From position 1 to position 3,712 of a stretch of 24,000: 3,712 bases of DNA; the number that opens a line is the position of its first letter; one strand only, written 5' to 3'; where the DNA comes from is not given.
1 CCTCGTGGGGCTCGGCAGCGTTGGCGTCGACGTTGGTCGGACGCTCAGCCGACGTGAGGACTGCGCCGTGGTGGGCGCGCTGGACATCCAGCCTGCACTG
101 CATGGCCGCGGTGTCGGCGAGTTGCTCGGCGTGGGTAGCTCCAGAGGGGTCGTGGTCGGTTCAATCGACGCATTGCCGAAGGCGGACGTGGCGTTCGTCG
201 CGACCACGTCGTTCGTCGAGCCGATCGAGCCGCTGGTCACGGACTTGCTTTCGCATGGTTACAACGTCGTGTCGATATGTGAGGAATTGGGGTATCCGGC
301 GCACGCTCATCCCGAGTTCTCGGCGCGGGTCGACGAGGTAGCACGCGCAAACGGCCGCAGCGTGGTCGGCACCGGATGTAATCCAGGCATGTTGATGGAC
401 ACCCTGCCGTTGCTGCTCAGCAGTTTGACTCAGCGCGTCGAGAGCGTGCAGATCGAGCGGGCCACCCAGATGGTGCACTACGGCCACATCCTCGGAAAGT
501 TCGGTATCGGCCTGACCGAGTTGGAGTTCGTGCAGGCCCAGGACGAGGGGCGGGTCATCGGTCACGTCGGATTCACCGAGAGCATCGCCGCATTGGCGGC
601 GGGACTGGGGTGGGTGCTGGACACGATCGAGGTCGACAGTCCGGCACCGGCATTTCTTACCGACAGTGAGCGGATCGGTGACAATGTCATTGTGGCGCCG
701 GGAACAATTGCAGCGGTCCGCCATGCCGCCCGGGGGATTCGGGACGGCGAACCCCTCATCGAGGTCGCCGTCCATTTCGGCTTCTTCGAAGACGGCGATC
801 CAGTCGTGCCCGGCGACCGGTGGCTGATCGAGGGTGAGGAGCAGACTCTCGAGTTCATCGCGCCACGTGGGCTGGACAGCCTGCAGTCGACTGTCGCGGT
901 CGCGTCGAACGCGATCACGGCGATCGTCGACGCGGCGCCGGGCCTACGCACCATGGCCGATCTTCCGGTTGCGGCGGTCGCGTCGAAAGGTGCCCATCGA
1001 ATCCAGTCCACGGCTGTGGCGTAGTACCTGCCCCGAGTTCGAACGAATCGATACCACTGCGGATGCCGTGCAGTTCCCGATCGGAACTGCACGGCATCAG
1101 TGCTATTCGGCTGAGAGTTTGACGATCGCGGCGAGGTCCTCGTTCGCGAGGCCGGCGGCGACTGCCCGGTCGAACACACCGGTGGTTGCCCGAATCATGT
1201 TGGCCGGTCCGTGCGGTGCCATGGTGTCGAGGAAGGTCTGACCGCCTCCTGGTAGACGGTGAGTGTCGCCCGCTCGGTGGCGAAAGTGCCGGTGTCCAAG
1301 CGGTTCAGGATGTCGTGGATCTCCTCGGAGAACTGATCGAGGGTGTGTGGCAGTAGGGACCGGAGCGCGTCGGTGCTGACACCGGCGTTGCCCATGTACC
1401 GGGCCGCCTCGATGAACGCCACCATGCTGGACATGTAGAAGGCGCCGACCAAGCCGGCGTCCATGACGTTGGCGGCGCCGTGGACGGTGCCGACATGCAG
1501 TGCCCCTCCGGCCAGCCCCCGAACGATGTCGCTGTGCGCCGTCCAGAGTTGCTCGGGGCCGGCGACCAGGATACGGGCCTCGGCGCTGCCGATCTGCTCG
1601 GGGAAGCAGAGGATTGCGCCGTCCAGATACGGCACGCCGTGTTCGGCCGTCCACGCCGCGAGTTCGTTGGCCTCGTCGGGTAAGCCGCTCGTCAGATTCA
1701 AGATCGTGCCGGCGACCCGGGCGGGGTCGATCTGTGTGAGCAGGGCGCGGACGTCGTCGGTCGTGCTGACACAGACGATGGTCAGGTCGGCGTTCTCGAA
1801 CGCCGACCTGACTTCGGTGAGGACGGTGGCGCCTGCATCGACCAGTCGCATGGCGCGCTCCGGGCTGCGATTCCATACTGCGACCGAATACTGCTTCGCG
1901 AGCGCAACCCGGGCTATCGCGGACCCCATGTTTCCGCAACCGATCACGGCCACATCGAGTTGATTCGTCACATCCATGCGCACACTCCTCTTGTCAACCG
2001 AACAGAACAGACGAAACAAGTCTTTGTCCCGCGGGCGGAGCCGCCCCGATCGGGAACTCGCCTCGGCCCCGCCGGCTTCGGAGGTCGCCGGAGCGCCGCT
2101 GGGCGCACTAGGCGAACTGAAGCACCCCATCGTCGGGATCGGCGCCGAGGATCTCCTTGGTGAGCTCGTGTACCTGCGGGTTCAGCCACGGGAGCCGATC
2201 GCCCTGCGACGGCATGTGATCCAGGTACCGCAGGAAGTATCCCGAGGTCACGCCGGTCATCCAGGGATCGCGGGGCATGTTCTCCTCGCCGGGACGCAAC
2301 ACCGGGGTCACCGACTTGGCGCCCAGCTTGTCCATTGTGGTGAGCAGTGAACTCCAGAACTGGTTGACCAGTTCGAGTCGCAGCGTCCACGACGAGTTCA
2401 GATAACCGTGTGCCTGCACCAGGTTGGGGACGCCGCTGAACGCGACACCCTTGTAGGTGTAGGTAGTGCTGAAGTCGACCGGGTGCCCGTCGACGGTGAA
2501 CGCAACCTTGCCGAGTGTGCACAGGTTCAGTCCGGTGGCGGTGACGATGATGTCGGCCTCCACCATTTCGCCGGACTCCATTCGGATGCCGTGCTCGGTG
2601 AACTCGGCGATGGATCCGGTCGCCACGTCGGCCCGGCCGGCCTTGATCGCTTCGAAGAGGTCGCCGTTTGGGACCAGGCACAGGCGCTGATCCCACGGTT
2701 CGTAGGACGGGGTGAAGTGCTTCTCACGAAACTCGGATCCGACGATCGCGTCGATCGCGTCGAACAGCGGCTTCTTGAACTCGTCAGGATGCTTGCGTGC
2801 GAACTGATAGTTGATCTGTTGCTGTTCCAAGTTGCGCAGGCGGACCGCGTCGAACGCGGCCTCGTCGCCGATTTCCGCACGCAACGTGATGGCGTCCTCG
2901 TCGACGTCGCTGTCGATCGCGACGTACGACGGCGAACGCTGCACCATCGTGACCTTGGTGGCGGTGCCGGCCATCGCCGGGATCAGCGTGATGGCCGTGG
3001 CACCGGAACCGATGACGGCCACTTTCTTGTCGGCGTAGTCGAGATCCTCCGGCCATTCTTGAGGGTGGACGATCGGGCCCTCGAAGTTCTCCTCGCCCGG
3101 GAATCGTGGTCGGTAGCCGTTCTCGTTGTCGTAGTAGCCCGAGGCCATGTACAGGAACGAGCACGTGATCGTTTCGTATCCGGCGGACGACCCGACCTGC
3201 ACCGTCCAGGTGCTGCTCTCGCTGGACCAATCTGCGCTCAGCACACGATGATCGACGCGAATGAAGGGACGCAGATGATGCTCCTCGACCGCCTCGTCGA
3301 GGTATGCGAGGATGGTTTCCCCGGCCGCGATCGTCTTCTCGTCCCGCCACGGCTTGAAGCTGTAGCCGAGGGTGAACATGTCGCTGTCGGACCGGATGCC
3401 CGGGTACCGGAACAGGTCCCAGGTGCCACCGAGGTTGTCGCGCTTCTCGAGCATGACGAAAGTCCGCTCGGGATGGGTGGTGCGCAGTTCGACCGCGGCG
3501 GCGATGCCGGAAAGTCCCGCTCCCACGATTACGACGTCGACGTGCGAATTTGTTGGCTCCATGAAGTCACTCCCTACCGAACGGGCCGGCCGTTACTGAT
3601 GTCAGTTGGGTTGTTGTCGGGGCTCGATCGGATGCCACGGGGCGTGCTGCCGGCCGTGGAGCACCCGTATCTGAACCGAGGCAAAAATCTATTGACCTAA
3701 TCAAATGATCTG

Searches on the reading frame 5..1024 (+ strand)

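Call 17: search_protein_families(library=pfam, proteins=[window:5-1024:+], max_evalue=0.001)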
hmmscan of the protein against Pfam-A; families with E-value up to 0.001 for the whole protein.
window:5-1024:+ (339 aa): 1 family
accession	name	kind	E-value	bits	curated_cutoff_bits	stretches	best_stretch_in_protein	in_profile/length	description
PF19328.4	DAP_DH_C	-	2.7e-32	112.5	23.3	1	130-326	2-196/206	2,4-diaminopentanoate dehydrogenase C-terminal domain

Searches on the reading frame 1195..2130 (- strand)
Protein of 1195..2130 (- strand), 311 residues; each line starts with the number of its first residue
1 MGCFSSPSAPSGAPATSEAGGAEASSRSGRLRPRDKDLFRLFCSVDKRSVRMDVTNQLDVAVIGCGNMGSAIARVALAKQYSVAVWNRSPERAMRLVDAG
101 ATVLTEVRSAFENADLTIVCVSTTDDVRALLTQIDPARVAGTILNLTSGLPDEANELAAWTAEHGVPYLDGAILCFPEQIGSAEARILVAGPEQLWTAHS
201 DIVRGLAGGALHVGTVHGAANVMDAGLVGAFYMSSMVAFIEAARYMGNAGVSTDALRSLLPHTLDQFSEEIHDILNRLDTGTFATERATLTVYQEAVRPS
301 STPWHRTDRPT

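Call 17: search_protein_families(library=pfam, proteins=[window:1195-2130:-], max_evalue=0.001)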
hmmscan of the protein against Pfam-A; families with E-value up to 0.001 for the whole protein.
window:1195-2130:- (311 aa): 10 families
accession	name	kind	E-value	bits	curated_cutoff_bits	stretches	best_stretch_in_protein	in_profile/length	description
PF03446.21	NAD_binding_2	-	2.3e-21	76.9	21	1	59-211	1-157/161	NAD binding domain of 6-phosphogluconate dehydrogenase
PF03807.23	F420_oxidored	-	1.7e-09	38.6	21.6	1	60-134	2-79/94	NADP oxidoreductase coenzyme F420-dependent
PF01488.26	Shikimate_DH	-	4.1e-08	33.8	24.3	1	55-125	10-87/138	Shikimate / quinate 5-dehydrogenase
PF02826.25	2-Hacid_dh_C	-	8.2e-08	32.3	25.1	1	55-132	34-110/178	D-isomer specific 2-hydroxyacid dehydrogenase, NAD binding domain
PF03435.24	Sacchrp_dh_NADP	-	1.3e-07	32.4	25.1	1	60-202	1-121/129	Saccharopine dehydrogenase NADP binding domain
PF02737.24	3HCDH_N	-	9.9e-06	26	22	1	60-129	2-75/180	3-hydroxyacyl-CoA dehydrogenase, NAD binding domain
PF21761.2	RedAm-like_C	-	1.1e-05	26.1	27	1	217-297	2-81/127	NADPH-dependent reductive aminase-like, C-terminal domain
PF01210.29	NAD_Gly3P_dh_N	-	3e-05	24.5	23.1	0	60-96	2-38/158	NAD-dependent glycerol-3-phosphate dehydrogenase N-terminus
PF02558.23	ApbA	-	0.00013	22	22.2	1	60-140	1-92/150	Ketopantoate reductase PanE/ApbA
PF01408.29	GFO_IDH_MocA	-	0.00054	21.1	24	0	59-124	2-71/120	Oxidoreductase family, NAD-binding Rossmann fold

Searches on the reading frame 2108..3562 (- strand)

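Call 17: search_protein_families(library=pfam, proteins=[window:2108-3562:-], max_evalue=0.001)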
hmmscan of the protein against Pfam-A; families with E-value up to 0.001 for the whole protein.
window:2108-3562:- (484 aa): 9 families
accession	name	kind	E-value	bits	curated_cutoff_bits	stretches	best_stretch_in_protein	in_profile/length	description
PF13738.12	Pyr_redox_3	-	7.6e-13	48.8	30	1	11-221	1-207/305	Pyridine nucleotide-disulphide oxidoreductase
PF00743.25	FMO-like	-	8.7e-12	44.7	22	1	10-345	4-330/532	Flavin-binding monooxygenase-like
PF13450.12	NAD_binding_8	-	6.1e-09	36.5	21.9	1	12-60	1-47/68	NAD(P)-binding Rossmann-like domain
PF07992.20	Pyr_redox_2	-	8.4e-09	35.7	26.1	1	9-218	2-183/291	Pyridine nucleotide-disulphide oxidoreductase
PF00070.33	Pyr_redox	-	2.4e-06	28.4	22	0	180-220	1-42/82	Pyridine nucleotide-disulphide oxidoreductase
PF01946.23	Thi4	-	8.8e-06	25.6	26.2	1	7-48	17-58/235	Thi4 family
PF13434.12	Lys_Orn_oxgnase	-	0.00011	21.9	21.3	0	101-218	112-230/339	L-lysine 6-monooxygenase/L-ornithine 5-monooxygenase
PF00890.30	FAD_binding_2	-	0.00073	19.3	20.4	0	9-47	1-37/414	FAD binding domain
PF12831.13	FAD_oxidored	-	0.00086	19.1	27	0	9-47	1-37/416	FAD dependent oxidoreductase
